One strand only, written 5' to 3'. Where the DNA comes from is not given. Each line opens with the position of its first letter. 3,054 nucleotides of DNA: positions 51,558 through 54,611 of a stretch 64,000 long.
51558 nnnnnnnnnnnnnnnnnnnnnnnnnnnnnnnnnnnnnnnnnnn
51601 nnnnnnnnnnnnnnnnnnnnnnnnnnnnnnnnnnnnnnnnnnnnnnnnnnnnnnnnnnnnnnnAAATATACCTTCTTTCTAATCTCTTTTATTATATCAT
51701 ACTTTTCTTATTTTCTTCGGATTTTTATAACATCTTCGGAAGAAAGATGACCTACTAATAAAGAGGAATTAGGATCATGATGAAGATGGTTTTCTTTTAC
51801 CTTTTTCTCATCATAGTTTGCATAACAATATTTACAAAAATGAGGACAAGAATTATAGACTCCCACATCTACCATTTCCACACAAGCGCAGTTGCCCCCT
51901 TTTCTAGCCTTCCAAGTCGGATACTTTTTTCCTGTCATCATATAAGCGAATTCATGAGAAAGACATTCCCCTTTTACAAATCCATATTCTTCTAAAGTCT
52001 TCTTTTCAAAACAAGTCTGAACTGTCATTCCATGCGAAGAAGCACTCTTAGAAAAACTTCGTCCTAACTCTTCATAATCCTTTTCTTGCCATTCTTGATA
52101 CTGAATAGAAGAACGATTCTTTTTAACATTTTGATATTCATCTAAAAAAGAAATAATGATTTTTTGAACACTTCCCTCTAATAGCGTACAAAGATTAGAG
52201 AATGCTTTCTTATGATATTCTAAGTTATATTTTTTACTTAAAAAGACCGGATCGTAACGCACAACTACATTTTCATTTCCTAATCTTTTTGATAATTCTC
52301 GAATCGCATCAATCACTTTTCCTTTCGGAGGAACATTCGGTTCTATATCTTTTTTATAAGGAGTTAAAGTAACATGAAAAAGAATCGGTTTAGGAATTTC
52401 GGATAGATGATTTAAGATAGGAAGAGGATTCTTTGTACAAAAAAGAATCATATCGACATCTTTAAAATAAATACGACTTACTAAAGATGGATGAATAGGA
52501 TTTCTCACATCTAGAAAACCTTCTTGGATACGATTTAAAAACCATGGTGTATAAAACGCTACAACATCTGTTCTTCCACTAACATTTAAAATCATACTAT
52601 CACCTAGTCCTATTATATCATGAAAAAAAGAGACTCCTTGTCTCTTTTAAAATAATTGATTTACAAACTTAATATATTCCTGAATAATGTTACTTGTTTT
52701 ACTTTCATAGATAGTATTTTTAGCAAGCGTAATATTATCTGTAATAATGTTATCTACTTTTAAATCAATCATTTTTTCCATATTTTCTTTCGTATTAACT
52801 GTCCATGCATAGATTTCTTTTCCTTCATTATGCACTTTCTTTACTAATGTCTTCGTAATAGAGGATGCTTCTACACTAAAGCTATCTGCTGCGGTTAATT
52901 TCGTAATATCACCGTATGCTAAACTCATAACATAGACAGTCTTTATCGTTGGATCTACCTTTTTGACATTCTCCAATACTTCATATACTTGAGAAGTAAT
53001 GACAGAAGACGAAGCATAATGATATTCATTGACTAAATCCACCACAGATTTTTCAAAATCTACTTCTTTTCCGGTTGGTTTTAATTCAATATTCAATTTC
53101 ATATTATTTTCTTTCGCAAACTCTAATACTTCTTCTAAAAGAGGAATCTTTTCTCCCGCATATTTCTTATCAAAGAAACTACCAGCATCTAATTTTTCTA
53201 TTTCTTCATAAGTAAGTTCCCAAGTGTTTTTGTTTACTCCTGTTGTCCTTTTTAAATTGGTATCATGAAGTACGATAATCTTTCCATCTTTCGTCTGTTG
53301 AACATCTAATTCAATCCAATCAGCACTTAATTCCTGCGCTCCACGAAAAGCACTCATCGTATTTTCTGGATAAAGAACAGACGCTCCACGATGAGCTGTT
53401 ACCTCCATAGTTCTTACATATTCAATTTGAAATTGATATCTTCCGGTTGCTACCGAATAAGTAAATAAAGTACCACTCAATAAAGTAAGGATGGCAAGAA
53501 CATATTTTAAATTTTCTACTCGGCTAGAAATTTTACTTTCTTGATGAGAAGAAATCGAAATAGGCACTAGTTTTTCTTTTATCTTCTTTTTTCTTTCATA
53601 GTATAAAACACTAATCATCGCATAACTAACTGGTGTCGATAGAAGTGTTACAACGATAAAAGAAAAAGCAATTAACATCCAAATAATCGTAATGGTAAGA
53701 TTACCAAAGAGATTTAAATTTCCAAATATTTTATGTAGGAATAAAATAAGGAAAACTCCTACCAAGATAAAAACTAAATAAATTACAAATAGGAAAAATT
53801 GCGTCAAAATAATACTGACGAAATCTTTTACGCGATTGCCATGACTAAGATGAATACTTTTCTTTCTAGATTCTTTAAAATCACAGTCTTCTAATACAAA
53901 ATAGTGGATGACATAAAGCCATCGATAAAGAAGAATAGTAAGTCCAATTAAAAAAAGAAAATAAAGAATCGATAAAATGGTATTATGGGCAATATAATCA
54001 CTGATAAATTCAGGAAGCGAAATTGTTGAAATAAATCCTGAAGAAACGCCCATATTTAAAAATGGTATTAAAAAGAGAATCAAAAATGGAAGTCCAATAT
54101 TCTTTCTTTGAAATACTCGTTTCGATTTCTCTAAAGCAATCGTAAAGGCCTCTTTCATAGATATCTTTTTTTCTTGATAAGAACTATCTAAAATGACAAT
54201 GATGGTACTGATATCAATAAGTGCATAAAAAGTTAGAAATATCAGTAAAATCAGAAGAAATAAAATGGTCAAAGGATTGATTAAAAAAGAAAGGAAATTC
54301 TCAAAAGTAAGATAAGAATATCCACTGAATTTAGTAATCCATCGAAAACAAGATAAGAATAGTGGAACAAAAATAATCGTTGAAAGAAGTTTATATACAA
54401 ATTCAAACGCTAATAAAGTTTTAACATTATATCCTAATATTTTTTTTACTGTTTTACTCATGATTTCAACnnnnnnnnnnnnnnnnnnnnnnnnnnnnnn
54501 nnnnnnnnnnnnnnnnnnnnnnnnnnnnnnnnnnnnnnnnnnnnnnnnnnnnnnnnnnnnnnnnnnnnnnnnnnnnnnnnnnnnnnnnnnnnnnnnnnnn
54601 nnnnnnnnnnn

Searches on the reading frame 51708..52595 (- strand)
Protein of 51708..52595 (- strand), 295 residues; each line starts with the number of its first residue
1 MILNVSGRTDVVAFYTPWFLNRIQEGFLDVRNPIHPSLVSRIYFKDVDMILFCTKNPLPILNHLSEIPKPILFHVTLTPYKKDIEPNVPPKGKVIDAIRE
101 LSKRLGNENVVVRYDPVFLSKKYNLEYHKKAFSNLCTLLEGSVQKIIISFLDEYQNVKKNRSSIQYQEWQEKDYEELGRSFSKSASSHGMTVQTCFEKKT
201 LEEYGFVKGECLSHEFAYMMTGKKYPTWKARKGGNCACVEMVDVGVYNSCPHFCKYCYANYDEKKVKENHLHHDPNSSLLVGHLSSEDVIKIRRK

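Call 69: search_protein_families(library=pfam, proteins=[window:51708-52595:-], max_evalue=0.00001)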
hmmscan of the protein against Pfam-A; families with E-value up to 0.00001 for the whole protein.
window:51708-52595:- (295 aa): 1 family
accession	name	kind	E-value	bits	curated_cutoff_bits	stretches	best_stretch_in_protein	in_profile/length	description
PF08902.16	DUF1848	-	2.6e-87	293.4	30.5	1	2-259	1-262/262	Domain of unknown function (DUF1848)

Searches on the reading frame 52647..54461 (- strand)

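Call 69: search_protein_families(library=pfam, proteins=[window:52647-54461:-], max_evalue=0.00001)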
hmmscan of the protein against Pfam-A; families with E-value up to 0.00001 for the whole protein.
window:52647-54461:- (604 aa): 3 families
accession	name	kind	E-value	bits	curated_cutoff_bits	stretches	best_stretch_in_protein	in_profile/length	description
PF03009.23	GDPD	-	3.7e-47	161.9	23.6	1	357-577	1-242/244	Glycerophosphoryl diester phosphodiesterase family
PF10110.14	GPDPase_memb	-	4.5e-44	150.9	29.6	1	7-322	6-315/321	Membrane domain of glycerophosphoryl diester phosphodiesterase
PF13653.12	GDPD_2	-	8.1e-06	26.6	27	0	550-576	2-28/30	Glycerophosphoryl diester phosphodiesterase family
